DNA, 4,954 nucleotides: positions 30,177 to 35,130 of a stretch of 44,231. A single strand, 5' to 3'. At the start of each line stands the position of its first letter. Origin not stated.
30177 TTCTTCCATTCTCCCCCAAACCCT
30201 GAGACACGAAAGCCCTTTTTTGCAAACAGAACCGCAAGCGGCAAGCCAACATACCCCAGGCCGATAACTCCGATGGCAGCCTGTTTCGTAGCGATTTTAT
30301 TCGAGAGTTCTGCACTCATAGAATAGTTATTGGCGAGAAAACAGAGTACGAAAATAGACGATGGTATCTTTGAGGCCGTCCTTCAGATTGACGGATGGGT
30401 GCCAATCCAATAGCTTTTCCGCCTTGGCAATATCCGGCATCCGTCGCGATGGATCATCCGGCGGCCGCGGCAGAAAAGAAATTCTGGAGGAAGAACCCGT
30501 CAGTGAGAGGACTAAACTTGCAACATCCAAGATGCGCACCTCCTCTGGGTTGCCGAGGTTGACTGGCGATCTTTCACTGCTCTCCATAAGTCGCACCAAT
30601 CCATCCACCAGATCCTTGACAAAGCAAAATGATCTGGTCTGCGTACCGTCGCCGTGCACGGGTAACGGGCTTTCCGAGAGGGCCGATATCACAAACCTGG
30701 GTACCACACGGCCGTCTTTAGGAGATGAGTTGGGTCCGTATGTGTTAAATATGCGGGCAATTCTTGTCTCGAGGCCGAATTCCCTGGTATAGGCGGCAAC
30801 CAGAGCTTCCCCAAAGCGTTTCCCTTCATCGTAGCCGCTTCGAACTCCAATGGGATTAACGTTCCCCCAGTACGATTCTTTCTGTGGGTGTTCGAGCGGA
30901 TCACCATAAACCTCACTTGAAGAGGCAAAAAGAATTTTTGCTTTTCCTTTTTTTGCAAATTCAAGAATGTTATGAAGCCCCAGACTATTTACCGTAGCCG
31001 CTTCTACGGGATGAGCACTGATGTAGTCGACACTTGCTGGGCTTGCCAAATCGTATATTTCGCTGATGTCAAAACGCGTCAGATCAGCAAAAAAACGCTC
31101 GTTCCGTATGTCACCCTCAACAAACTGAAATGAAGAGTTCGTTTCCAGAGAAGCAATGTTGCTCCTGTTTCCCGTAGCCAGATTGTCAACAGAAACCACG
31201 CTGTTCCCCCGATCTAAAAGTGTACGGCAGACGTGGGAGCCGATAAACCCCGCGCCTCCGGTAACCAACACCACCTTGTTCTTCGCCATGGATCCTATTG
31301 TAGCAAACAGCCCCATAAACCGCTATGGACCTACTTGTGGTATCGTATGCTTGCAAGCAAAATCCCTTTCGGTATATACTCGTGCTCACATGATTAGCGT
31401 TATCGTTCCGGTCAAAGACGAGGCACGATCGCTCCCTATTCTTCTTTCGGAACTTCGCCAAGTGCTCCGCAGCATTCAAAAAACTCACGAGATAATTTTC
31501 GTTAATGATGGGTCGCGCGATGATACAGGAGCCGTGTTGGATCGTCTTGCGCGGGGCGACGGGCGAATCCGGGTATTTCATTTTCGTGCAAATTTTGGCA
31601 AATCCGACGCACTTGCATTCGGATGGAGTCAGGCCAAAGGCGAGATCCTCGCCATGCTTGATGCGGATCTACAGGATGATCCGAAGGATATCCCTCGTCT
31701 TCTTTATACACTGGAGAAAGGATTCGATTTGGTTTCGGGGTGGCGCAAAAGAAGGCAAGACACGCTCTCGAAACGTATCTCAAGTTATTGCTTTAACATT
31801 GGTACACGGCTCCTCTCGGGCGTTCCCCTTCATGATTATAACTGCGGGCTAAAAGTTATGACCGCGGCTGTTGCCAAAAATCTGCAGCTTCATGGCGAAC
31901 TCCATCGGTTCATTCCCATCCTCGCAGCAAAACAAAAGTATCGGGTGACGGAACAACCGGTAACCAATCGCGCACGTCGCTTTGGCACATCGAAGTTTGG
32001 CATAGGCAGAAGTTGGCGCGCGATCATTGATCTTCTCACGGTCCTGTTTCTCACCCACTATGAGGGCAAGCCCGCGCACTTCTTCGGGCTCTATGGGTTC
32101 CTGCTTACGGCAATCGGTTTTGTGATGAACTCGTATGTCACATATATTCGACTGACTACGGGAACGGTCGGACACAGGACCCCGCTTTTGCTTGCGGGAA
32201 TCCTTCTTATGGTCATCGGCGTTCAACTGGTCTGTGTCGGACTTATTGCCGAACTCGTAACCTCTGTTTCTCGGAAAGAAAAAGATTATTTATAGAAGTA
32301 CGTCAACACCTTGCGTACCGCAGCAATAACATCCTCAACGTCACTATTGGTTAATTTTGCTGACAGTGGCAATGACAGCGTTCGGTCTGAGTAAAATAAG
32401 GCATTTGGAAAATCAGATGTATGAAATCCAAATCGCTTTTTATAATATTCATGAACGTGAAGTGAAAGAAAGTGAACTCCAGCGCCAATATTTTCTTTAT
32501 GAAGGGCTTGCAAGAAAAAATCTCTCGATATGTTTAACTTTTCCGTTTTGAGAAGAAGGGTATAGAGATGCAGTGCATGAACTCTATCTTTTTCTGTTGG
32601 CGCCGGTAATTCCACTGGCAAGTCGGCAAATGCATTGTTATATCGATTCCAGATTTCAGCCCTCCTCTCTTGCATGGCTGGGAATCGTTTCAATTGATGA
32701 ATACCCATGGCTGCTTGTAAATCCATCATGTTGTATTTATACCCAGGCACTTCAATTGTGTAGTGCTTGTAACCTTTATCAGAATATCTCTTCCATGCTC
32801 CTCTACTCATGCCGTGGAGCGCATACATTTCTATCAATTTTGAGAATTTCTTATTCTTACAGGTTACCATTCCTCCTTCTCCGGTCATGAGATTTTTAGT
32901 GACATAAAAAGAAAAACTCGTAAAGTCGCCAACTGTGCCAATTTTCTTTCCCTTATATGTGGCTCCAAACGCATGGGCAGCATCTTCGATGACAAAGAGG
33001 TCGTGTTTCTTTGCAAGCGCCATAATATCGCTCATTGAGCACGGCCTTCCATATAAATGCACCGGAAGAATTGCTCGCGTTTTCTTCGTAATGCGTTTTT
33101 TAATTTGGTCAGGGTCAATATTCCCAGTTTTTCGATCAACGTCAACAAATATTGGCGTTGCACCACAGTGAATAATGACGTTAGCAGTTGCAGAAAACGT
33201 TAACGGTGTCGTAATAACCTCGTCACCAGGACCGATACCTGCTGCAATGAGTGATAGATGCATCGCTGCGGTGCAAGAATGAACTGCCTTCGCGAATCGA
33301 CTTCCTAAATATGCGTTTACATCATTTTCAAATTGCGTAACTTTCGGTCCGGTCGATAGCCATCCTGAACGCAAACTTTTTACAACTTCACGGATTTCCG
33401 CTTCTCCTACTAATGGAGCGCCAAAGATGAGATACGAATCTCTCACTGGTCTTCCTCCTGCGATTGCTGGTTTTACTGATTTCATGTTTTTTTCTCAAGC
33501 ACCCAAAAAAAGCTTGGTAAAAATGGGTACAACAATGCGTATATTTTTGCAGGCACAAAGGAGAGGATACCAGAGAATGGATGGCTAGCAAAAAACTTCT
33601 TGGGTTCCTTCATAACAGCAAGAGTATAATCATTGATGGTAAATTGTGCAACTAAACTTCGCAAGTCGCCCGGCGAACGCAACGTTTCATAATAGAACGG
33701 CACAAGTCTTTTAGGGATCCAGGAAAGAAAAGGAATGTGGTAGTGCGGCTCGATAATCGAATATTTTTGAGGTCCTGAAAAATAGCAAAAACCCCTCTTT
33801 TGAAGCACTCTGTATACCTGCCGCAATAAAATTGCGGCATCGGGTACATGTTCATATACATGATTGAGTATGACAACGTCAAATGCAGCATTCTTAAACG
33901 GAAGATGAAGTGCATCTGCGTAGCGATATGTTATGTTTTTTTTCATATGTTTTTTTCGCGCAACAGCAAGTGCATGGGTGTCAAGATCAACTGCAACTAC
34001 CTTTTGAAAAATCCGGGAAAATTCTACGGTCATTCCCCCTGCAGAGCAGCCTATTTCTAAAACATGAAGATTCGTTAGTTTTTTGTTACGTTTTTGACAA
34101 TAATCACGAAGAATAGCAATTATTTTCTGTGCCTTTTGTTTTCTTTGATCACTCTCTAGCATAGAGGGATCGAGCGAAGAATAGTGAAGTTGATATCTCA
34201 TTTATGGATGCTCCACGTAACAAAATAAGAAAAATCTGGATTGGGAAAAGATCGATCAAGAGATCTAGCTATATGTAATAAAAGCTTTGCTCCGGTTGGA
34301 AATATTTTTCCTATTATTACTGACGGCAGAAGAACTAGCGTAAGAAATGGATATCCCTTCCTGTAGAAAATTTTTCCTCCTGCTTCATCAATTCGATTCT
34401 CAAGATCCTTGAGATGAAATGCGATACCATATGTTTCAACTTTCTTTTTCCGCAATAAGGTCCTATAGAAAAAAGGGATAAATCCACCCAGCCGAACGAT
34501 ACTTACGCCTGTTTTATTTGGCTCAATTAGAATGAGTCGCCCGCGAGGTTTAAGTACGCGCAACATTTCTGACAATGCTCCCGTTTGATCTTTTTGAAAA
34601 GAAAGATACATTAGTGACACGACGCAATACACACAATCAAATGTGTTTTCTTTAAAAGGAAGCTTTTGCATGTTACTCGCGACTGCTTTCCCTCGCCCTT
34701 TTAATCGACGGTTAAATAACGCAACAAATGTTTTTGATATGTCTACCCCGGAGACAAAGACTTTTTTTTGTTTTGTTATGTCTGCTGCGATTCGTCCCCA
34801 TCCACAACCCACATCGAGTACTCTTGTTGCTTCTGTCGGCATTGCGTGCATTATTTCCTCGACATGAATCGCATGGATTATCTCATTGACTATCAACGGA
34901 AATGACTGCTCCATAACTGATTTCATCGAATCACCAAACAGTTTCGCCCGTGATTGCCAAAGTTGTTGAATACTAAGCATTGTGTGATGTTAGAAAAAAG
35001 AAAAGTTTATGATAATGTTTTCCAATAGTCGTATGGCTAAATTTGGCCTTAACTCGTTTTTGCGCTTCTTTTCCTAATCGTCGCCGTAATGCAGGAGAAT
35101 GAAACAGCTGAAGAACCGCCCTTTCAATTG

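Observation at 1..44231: A glycosylation super-locus of about 40 genes built on lipid-P-sugar synthases plus seven GT-C-like membrane proteins, with no classical export or initiation machinery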

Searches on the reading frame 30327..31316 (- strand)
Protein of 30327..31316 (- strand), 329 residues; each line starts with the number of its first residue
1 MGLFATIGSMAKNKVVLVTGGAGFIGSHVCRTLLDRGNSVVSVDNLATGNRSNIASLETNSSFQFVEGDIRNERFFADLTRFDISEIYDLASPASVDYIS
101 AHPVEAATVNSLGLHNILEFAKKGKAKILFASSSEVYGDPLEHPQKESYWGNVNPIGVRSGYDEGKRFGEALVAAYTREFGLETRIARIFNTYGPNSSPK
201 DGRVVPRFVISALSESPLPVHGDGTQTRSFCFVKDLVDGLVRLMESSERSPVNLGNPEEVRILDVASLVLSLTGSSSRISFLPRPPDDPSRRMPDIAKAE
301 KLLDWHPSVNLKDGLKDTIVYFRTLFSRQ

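Call 7: search_protein_families(library=pfam, proteins=[window:30327-31316:-], max_evalue=0.01)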
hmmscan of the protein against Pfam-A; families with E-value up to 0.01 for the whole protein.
window:30327-31316:- (329 aa): 8 families
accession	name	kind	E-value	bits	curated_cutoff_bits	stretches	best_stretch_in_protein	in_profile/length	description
PF16363.11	GDP_Man_Dehyd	-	4.8e-54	184.5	27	1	17-318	1-332/332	GDP-mannose 4,6 dehydratase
PF01370.27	Epimerase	-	7.9e-51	173.2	20.9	1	16-253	1-238/240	NAD dependent epimerase/dehydratase family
PF02719.21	Polysacc_synt_2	-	6.9e-11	42.3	20.2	1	16-130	1-124/293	Polysaccharide biosynthesis protein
PF01073.25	3Beta_HSD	-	1e-10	41.6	22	1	17-175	1-159/280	3-beta hydroxysteroid dehydrogenase/isomerase family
PF07993.18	NAD_binding_4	-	5.7e-10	39.2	20.1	1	18-203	1-215/258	Male sterility protein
PF04321.23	RmlD_sub_bind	-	1.4e-08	34.7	27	1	16-249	3-202/287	RmlD substrate binding domain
PF00106.31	adh_short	-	3.4e-06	27.1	26.6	1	14-79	1-67/195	short chain dehydrogenase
PF08659.16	KR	-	0.0044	17.4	22.6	0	16-73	3-65/180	KR domain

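Call 50: search_protein_families(library=ncbifam, proteins=[window:30327-31316:-], max_evalue=1e-10)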
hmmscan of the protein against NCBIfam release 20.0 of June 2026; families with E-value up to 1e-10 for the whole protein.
window:30327-31316:- (329 aa): 14 families
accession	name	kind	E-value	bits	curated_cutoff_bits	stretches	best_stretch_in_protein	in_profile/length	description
TIGR01181.1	dTDP_gluc_dehyt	equivalog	8.6e-46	156.5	365.1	1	16-323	2-312/321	dTDP-glucose 4,6-dehydratase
TIGR01179.1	galE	equivalog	6.8e-37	127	262.3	1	16-318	2-321/332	UDP-glucose 4-epimerase GalE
TIGR04180.1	EDH_00030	hypoth_equivalog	1.8e-33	115.9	475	1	16-309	1-296/297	NAD-dependent 4,6-dehydratase LegB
NF007490.0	PRK10084.1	subfamily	4.4e-28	98.3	649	1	16-322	3-334/361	dTDP-glucose 4,6-dehydratase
NF007956.0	PRK10675.1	subfamily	7e-27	94.4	394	1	16-319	3-326/338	UDP-glucose 4-epimerase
NF007582.0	PRK10217.1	equivalog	1.3e-26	93.5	698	1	14-319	2-328/355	dTDP-glucose 4,6-dehydratase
NF011728.1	PRK15181.1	equivalog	1.6e-24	86.6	760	1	13-238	15-243/348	Vi polysaccharide biosynthesis UDP-N-acetylglucosaminuronic acid C-4 epimerase TviC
NF008872.0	PRK11908.1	equivalog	9.8e-24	84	294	1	14-324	2-337/349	bifunctional UDP-4-keto-pentose/UDP-xylose synthase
NF005998.1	PRK08125.1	equivalog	3.3e-23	82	777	1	9-322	311-649/649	bifunctional UDP-4-amino-4-deoxy-L-arabinose formyltransferase/UDP-glucuronic acid oxidase ArnA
NF047922.1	GDPFucSynFcl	equivalog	6e-22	78.5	500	1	13-322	2-301/308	GDP-L-fucose synthase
TIGR02197.1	heptose_epim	equivalog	3.2e-19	69.2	274.6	1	16-317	1-308/316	ADP-glyceromanno-heptose 6-epimerase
TIGR02622.1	CDP_4_6_dhtase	equivalog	1.6e-14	53.9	278.45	1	12-327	3-335/352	CDP-glucose 4,6-dehydratase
NF043036.1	ErythonDh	equivalog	2e-13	50.2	325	1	16-188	3-175/321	D-erythronate dehydrogenase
TIGR03466.1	HpnA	hypoth_equivalog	4.1e-11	42.3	367.65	0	15-142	2-122/327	hopanoid-associated sugar epimerase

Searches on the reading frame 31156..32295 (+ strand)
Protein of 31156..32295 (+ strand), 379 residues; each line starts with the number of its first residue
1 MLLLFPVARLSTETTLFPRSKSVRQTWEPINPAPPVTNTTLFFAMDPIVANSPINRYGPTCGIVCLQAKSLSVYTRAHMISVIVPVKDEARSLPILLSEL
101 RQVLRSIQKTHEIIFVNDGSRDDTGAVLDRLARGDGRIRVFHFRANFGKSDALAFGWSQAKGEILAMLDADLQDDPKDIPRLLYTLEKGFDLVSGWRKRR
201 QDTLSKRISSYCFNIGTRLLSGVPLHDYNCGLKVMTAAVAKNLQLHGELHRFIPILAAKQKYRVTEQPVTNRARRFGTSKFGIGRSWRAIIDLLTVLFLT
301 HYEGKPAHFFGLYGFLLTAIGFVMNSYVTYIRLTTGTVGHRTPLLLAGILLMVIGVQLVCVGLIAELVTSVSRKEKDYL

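Call 7: search_protein_families(library=pfam, proteins=[window:31156-32295:+], max_evalue=0.01)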
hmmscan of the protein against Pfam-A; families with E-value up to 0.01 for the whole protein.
window:31156-32295:+ (379 aa): 3 families
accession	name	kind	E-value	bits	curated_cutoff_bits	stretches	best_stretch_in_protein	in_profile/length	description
PF00535.33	Glycos_transf_2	-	7.6e-29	101.2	23.3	1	81-211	1-129/168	Glycosyl transferase family 2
PF13641.12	Glyco_tranf_2_3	-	4e-05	24.2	27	1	80-189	3-115/230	Glycosyltransferase like family 2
PF10111.15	Glyco_tranf_2_2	-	0.00025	21.1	27.3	1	81-171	1-91/276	Glycosyltransferase like family 2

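Call 14: search_protein_families(library=ncbifam, proteins=[window:31156-32295:+], max_evalue=0.001)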
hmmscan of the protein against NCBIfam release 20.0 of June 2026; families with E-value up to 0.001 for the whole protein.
window:31156-32295:+ (379 aa): 17 families
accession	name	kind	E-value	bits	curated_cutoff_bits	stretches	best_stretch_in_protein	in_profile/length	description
NF007986.1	PRK10714.1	equivalog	1.5e-47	162.1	529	1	78-370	6-295/316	undecaprenyl-phosphate 4-deoxy-4-formamido-L-arabinose transferase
NF047588.1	GlcsyltransPgfSStrep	equivalog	2e-33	115.9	500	1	80-370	3-289/308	glycosyltransferase PgfS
TIGR04182.1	glyco_TIGR04182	equivalog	8.3e-20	71.3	325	1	80-375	2-289/293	S-layer glycoprotein N-glycosyltransferase AglJ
TIGR03937.1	PgaC_IcaA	equivalog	2.7e-16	59.5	422.3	1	74-176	41-140/407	poly-beta-1,6-N-acetyl-D-glucosamine synthase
TIGR03965.1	mycofact_glyco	equivalog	9e-13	47.9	280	1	76-183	72-176/467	mycofactocin biosynthesis glycosyltransferase MftF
TIGR04283.1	glyco_like_mftF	equivalog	3.4e-12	46.4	182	1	80-174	1-85/221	TIGR04283 family arsenosugar biosynthesis glycosyltransferase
NF058614.1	PPMAGASynPpgS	equivalog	1e-10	41.4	370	1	82-271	4-196/226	polyprenyl-phospho-N-acetylgalactosaminyl synthase PpgS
NF047683.1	TeichurnBiosyTuaG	equivalog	3.8e-10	39.8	400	1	78-179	6-104/252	teichuronic acid biosynthesis protein TuaG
NF041875.1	EPS_EpsD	equivalog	8.6e-10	38.5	370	1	80-181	1-99/325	exopolysaccharide biosynthesis glycosyltransferase EpsD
NF007482.0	PRK10073.1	equivalog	2.1e-09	36.8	423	1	77-183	5-107/334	glycosyltransferase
NF010496.0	PRK13915.1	equivalog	6e-08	32.1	262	1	69-193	22-151/307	glucosyl-3-phosphoglycerate synthase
NF045692.1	OglycostaseCruG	equivalog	2.2e-06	26.8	600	1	78-194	41-161/386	2'-O-glycosyltransferase CruG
NF041391.1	DPhHxTase_Halo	equivalog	8.1e-06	25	375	1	107-278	21-189/213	dolichyl-phosphate hexose transferase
NF050050.1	ProtGlycPglI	equivalog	1.9e-05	24.2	500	1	80-210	4-133/306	GalNAc(5)-diNAcBac-PP-undecaprenol beta-1,3-glucosyltransferase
TIGR03469.1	HpnB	hypoth_equivalog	0.00028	20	379.25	1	78-194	44-169/386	hopene-associated glycosyltransferase HpnB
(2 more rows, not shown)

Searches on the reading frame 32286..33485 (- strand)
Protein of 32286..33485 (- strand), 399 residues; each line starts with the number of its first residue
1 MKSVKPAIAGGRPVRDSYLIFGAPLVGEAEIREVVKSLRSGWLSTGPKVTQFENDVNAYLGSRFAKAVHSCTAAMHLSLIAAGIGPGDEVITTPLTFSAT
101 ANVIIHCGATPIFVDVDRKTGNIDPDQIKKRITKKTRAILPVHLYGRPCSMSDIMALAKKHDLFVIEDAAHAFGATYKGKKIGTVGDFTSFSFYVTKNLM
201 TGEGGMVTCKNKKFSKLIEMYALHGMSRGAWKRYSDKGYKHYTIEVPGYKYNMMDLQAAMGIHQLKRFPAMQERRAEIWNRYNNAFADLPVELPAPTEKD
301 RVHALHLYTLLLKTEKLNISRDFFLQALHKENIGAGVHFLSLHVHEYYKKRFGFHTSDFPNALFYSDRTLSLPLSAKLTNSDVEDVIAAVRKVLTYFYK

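Call 9: search_protein_families(library=pfam, proteins=[window:32286-33485:-], max_evalue=0.01)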
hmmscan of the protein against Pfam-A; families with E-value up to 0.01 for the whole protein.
window:32286-33485:- (399 aa): 5 families
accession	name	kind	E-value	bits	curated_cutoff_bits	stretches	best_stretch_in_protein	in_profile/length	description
PF01041.23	DegT_DnrJ_EryC1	-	7.5e-129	430.5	19.8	1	27-391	4-360/360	DegT/DnrJ/EryC1/StrS aminotransferase family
PF01212.27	Beta_elim_lyase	-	4.6e-08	33.2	27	1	47-298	32-277/288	Beta-eliminating lyase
PF00155.27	Aminotran_1_2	-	6.3e-07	29.3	19.7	1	51-175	46-192/361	Aminotransferase class I and II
PF01053.26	Cys_Met_Meta_PP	-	9e-05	21.6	27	1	46-178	51-183/381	Cys/Met metabolism PLP-dependent enzyme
PF00266.25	Aminotran_5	-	0.00074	19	21.5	1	50-174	46-181/371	Aminotransferase class-V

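Call 50: search_protein_families(library=ncbifam, proteins=[window:32286-33485:-], max_evalue=1e-10)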
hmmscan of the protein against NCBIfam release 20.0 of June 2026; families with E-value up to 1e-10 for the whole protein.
window:32286-33485:- (399 aa): 7 families
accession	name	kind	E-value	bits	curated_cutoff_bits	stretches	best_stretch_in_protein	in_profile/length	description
NF008658.2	PRK11658.1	equivalog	2.5e-107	358.8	631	1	17-394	3-377/379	UDP-4-amino-4-deoxy-L-arabinose aminotransferase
TIGR03588.1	PseC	equivalog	4e-106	355.1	423.5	1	20-394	3-380/380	UDP-4-amino-4,6-dideoxy-N-acetyl-beta-L-altrosamine transaminase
NF008687.0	PRK11706.1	equivalog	3.4e-80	269.6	375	1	20-393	3-373/375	dTDP-4-amino-4,6-dideoxygalactose transaminase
TIGR04181.1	NHT_00031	hypoth_equivalog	3.2e-70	236.8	420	1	23-375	5-359/359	LegC family aminotransferase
TIGR02379.1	ECA_wecE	subfamily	7.5e-67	225.7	434.85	1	21-393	4-374/376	dTDP-4-amino-4,6-dideoxy-D-glucose transaminase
NF011936.0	PRK15407.1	equivalog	4.7e-58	196.9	423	1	24-394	42-436/440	lipopolysaccharide biosynthesis protein RfbH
TIGR04427.1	PLP_DesI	equivalog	1.2e-56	192.5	650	1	7-393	9-382/390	dTDP-4-dehydro-6-deoxyglucose aminotransferase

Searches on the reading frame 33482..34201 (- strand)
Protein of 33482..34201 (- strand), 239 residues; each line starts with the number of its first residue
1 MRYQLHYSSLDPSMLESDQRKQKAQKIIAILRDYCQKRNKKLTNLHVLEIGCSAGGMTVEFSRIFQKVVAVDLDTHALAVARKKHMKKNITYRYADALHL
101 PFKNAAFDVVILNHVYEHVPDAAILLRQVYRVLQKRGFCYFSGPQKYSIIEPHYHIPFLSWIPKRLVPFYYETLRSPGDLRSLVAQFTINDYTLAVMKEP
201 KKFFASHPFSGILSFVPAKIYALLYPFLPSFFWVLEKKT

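Call 9: search_protein_families(library=pfam, proteins=[window:33482-34201:-], max_evalue=0.01)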
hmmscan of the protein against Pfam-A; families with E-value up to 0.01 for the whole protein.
window:33482-34201:- (239 aa): 14 families
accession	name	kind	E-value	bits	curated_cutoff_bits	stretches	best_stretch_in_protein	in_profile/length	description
PF08241.18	Methyltransf_11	-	6.2e-23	81.7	21.2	1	48-141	1-95/95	Methyltransferase domain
PF13649.12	Methyltransf_25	-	3.5e-19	69.7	27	1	47-137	1-97/97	Methyltransferase domain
PF13847.12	Methyltransf_31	-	7.1e-15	55.4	27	1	44-145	4-113/145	Methyltransferase domain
PF13489.12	Methyltransf_23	-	3.2e-14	53.4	27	1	41-161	20-132/164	Methyltransferase domain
PF08242.18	Methyltransf_12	-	1.6e-12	48.4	30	1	48-138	1-97/98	Methyltransferase domain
PF01209.24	Ubie_methyltran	-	1.7e-12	47.7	20.1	1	29-141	33-151/233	ubiE/COQ5 methyltransferase family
PF05401.17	NodS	-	7.1e-09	36.2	24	1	11-123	17-123/201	Nodulation protein S (NodS)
PF11968.14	Bmt2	-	3.1e-05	24.4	20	1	21-97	30-106/221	25S rRNA (adenine(2142)-N(1))-methyltransferase, Bmt2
PF06325.19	PrmA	-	4e-05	23.7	22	1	43-143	161-260/296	Ribosomal protein L11 methyltransferase (PrmA)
PF09445.16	Methyltransf_15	-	0.00019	21.5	22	1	47-96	4-57/165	RNA cap guanine-N2 methyltransferase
PF00398.26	RrnaAD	-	0.00024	20.8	24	1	43-105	30-93/263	Ribosomal RNA adenine dimethylase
PF05175.20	MTS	-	0.00025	21.2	23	1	43-113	31-105/170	Methyltransferase small domain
PF01739.24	CheR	-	0.0045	16.9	27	0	36-83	24-82/195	CheR methyltransferase, SAM binding domain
PF03602.21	Cons_hypoth95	-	0.0046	17.1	24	1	40-151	38-160/182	Conserved hypothetical protein 95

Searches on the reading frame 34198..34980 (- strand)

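Call 9: search_protein_families(library=pfam, proteins=[window:34198-34980:-], max_evalue=0.01)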
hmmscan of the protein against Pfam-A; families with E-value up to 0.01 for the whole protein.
window:34198-34980:- (260 aa): 13 families
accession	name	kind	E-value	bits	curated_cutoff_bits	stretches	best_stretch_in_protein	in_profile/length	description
PF08241.18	Methyltransf_11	-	1.3e-21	77.4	21.2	1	55-151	1-95/95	Methyltransferase domain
PF13649.12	Methyltransf_25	-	2e-20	73.7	27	1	54-147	1-97/97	Methyltransferase domain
PF01209.24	Ubie_methyltran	-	1.1e-14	54.8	20.1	1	35-163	31-163/233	ubiE/COQ5 methyltransferase family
PF13847.12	Methyltransf_31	-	1.6e-13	51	27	1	50-155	3-113/145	Methyltransferase domain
PF08242.18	Methyltransf_12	-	7.1e-13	49.6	30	1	55-149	1-98/98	Methyltransferase domain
PF13489.12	Methyltransf_23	-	1.8e-08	34.7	27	1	50-158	22-123/164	Methyltransferase domain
PF02353.26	CMAS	-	6.2e-07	29.4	27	1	52-119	64-133/273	Mycolic acid cyclopropane synthetase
PF05148.21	Methyltransf_8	-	1.8e-06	28.4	27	1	49-153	71-158/219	Hypothetical methyltransferase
PF20922.3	Anamorsin_N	-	3.9e-06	27.1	27.1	1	102-157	37-93/163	Anamorsin, N-terminal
PF05175.20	MTS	-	8e-06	26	23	1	44-117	24-102/170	Methyltransferase small domain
PF03141.22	Methyltransf_29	-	1.4e-05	24.3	23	1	35-153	102-219/506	Putative S-adenosyl-L-methionine-dependent methyltransferase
PF07021.18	MetW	-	9.6e-05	22.5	21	1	46-144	9-103/193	Methionine biosynthesis protein MetW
PF08003.17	Methyltransf_9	-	0.00025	20.6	23.8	1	45-151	110-217/315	Protein of unknown function (DUF1698)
